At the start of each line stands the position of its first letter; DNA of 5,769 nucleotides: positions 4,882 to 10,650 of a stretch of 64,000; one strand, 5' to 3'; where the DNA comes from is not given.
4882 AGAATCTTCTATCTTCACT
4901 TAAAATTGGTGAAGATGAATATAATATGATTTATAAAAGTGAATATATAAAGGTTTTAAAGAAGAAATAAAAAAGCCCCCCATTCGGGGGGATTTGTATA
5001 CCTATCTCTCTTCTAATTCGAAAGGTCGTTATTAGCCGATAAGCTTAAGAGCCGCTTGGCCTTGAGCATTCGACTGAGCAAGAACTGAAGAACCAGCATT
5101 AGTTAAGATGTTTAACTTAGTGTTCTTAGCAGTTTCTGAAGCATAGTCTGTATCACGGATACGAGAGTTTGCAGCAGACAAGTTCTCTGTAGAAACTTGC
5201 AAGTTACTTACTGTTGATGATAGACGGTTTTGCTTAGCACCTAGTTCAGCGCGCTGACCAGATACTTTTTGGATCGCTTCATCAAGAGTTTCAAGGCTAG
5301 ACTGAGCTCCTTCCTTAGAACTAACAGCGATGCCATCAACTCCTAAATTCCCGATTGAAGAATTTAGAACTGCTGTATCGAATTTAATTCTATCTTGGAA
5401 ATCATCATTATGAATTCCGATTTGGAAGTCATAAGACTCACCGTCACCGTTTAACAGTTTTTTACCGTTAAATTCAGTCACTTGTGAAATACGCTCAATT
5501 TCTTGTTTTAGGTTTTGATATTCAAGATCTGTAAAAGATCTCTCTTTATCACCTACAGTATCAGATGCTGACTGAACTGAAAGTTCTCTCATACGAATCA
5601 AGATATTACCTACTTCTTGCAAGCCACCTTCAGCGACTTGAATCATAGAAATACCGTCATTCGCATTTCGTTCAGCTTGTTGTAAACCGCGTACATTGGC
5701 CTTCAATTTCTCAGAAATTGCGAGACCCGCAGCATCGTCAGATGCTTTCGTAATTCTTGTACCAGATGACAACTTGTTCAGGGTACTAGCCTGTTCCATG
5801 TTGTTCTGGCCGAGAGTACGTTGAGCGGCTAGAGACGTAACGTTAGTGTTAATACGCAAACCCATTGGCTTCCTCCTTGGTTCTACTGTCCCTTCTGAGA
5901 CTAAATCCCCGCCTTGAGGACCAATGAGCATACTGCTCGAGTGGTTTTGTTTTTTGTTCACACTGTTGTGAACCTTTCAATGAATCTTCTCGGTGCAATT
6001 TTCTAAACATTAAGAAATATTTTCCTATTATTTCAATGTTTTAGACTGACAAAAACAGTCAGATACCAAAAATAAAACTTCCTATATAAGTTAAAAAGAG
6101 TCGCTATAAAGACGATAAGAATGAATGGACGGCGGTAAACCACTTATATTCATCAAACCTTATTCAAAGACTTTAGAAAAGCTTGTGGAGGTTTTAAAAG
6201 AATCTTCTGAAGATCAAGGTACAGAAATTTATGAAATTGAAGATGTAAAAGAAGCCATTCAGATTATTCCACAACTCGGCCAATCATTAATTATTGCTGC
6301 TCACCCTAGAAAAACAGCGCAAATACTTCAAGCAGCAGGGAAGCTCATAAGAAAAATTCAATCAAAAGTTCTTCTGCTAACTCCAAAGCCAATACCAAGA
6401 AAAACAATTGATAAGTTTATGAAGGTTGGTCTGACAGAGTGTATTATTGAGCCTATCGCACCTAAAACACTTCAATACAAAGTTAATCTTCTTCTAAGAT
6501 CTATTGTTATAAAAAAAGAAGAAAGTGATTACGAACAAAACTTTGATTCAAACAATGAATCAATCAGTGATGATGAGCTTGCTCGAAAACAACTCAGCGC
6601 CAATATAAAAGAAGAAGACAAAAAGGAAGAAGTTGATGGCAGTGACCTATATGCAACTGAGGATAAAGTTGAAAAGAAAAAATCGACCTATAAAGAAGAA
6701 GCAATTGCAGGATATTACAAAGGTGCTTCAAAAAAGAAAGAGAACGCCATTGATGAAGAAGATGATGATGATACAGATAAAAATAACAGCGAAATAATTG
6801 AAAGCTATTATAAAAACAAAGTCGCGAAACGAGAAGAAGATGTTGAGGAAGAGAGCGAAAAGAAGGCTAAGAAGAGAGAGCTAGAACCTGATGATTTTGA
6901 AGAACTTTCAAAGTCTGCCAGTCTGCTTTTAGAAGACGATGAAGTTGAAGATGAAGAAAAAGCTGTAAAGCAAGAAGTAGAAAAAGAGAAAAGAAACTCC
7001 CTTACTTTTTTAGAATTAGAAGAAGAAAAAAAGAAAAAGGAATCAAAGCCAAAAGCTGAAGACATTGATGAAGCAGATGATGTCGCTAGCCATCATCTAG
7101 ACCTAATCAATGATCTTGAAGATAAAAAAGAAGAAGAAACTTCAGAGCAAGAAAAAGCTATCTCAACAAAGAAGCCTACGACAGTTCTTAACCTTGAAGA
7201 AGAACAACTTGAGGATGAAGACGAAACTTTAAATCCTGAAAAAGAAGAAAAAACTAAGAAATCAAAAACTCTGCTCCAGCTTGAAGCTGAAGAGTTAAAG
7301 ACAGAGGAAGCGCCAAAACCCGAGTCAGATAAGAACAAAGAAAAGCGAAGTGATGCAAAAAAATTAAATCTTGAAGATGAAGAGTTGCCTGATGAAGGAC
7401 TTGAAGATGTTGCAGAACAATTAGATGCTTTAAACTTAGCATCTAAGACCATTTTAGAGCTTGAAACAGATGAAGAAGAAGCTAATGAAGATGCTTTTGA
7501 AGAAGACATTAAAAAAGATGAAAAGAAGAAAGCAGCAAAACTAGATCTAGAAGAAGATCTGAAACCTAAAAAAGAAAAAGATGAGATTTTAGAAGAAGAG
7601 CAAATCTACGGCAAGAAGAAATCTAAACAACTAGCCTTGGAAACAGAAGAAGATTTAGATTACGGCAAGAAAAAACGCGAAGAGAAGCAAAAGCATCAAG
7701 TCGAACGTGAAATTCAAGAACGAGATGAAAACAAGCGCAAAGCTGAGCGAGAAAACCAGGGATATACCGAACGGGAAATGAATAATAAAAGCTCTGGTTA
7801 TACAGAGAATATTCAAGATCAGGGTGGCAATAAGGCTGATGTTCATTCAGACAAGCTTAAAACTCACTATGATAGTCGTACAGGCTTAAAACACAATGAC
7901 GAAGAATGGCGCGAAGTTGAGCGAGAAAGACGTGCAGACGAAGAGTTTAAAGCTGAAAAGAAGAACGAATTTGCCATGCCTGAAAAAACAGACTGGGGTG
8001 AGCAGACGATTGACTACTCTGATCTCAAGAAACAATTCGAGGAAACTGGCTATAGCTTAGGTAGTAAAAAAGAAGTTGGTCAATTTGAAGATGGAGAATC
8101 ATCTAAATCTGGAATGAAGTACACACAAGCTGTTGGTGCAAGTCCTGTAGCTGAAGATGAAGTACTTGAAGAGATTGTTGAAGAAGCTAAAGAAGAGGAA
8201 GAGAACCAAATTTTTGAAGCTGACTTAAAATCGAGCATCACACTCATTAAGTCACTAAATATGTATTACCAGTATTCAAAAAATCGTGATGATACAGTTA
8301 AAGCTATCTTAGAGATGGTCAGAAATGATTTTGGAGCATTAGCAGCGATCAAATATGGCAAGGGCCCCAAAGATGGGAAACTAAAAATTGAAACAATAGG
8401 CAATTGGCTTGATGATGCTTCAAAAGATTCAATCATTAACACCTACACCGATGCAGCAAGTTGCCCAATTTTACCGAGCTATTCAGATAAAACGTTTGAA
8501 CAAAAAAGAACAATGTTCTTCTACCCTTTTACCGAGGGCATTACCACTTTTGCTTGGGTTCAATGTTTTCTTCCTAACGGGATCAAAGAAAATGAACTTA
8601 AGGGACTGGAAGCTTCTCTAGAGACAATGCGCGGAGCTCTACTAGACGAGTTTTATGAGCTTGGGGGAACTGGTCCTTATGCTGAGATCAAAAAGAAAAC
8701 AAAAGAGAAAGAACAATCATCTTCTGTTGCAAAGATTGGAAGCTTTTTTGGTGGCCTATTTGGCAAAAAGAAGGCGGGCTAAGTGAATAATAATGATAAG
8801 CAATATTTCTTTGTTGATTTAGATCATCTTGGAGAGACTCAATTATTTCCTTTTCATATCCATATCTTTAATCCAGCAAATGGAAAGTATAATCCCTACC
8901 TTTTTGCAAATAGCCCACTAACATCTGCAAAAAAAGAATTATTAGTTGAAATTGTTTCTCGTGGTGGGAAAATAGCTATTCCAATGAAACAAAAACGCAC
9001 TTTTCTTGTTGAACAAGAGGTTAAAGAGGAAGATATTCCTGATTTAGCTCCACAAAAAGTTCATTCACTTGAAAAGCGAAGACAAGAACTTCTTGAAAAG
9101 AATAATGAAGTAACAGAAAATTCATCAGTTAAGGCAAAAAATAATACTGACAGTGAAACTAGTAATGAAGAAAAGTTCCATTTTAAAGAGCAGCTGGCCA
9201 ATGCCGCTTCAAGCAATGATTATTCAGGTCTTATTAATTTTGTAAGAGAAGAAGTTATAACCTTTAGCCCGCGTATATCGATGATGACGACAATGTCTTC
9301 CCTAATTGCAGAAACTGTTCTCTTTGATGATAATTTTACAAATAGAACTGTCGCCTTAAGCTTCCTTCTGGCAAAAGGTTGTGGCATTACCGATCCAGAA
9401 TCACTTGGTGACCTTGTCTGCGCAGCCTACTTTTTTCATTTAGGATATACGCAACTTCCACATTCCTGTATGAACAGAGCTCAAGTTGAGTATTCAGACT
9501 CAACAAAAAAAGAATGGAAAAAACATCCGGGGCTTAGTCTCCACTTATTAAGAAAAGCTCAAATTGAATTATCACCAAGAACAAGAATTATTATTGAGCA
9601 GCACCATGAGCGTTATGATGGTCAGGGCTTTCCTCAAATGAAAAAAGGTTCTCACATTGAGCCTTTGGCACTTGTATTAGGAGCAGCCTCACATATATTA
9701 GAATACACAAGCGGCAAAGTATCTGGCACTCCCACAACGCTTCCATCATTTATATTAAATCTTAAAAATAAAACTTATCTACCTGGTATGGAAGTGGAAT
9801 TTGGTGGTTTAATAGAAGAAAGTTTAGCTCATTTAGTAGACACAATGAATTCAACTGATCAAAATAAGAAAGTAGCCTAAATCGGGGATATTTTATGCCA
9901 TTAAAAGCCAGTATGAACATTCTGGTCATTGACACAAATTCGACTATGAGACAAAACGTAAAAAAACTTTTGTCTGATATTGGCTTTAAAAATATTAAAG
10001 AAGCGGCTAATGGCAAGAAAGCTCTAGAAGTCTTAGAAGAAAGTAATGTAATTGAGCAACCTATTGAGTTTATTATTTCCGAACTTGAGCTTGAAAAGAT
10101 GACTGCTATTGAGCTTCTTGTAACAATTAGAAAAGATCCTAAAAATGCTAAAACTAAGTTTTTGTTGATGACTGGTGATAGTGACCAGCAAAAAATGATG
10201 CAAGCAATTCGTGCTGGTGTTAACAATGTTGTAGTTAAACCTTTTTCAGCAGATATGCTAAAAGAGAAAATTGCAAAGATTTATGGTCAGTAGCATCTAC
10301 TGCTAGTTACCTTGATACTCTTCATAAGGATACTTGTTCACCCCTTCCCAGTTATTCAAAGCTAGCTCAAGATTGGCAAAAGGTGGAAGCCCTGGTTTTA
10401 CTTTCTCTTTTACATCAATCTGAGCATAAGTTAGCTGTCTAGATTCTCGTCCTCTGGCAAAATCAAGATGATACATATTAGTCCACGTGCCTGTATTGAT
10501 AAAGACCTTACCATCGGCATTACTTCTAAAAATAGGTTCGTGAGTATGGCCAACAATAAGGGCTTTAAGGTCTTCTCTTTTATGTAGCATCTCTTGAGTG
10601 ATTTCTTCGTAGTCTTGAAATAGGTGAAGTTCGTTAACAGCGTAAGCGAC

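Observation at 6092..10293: Flagellin-adjacent operon encoding three degenerate signalling proteins: candidate undescribed motility or second-messenger module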

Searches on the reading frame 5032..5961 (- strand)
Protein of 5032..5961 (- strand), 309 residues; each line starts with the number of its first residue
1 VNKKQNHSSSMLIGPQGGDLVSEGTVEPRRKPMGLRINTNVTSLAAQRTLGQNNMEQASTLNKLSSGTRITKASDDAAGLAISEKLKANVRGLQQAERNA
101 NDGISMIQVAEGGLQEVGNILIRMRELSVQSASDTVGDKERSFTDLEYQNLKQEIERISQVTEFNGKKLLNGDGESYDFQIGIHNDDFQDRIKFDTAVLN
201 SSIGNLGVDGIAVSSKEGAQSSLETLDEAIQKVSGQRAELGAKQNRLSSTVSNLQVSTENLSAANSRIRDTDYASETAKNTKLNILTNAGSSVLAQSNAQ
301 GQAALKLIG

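Call 3: search_protein_families(library=pfam, proteins=[window:5032-5961:-], max_evalue=1)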
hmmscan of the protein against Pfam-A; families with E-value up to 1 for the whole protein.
window:5032-5961:- (309 aa): 3 families
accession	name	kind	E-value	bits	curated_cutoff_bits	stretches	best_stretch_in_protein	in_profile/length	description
PF00669.25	Flagellin_N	-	3.7e-40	137.7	26.6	1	37-173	1-137/139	Bacterial flagellin N-terminal helical region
PF00700.27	Flagellin_C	-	8.5e-22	77.7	23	1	224-308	2-86/86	Bacterial flagellin C-terminal helical region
PF18595.6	Nuf2_DHR10-like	-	0.27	11.8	28.4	1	219-272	45-98/117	Nuf2, DHR10-like domain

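Call 4: search_protein_families(library=ncbifam, proteins=[window:5032-5961:-], max_evalue=1)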
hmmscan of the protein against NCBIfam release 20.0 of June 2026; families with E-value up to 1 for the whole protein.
window:5032-5961:- (309 aa): 29 families (the best 25 are shown)
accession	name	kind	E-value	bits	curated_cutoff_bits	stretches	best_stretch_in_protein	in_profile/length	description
NF009448.0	PRK12806.1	equivalog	1.8e-77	261.2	531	2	36-187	4-155/475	flagellin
NF009444.0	PRK12802.1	equivalog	1.7e-76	257.4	332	1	33-308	1-281/282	flagellin domain-containing protein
NF006467.0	PRK08869.1-2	subfamily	3e-74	250.5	443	2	36-184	4-152/400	flagellin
NF006466.0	PRK08869.1-1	subfamily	2.4e-72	244.5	426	2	33-185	1-153/377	flagellin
NF006468.0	PRK08869.1-3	subfamily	1.5e-68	231.6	436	2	34-184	2-152/378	polar flagellin E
NF006469.0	PRK08869.1-4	equivalog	9.8e-67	225.9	627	2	33-184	1-152/377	flagellin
NF005294.0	PRK06819.1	subfamily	6.9e-65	220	387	2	37-206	5-170/376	FliC/FljB family flagellin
NF009446.0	PRK12804.1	subfamily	1.8e-64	218.1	352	1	35-308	1-300/301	flagellin Hag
NF038071.1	lat_flg_LafA_2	exception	1.2e-58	198.7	365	1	33-300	1-275/284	lateral flagellin LafA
NF005953.0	PRK08026.1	subfamily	4.4e-57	194.9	619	2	36-217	4-179/548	FliC/FljB family flagellin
NF009449.0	PRK12807.1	subfamily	5.7e-56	190.2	347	1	35-308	1-286/287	flagellin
NF009450.0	PRK12808.1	equivalog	5.6e-52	177.9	476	2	35-218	1-180/476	flagellin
NF006470.0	PRK08869.1-5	equivalog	2.1e-51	175.4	423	2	35-183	2-150/388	flagellin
NF010115.0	PRK13588.1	subfamily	2.6e-49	168.6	503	2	33-185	1-153/514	flagellin B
NF006264.0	PRK08411.1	subfamily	6.3e-47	160.6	729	2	33-185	1-153/572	flagellin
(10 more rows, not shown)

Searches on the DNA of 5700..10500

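Call 67: search_rna_families(source=window, start=5700, end=10500, threshold=evalue, max_evalue=1)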
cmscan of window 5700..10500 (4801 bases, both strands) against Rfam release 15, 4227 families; matches with E-value up to 1: 1.
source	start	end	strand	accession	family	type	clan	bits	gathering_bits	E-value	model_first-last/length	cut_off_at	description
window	7321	7401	+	RF01625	ceN28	Gene; snRNA; snoRNA; CD-box;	-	21.6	70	0.39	1-88/88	no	Caenorhabditis snoRNA ceN28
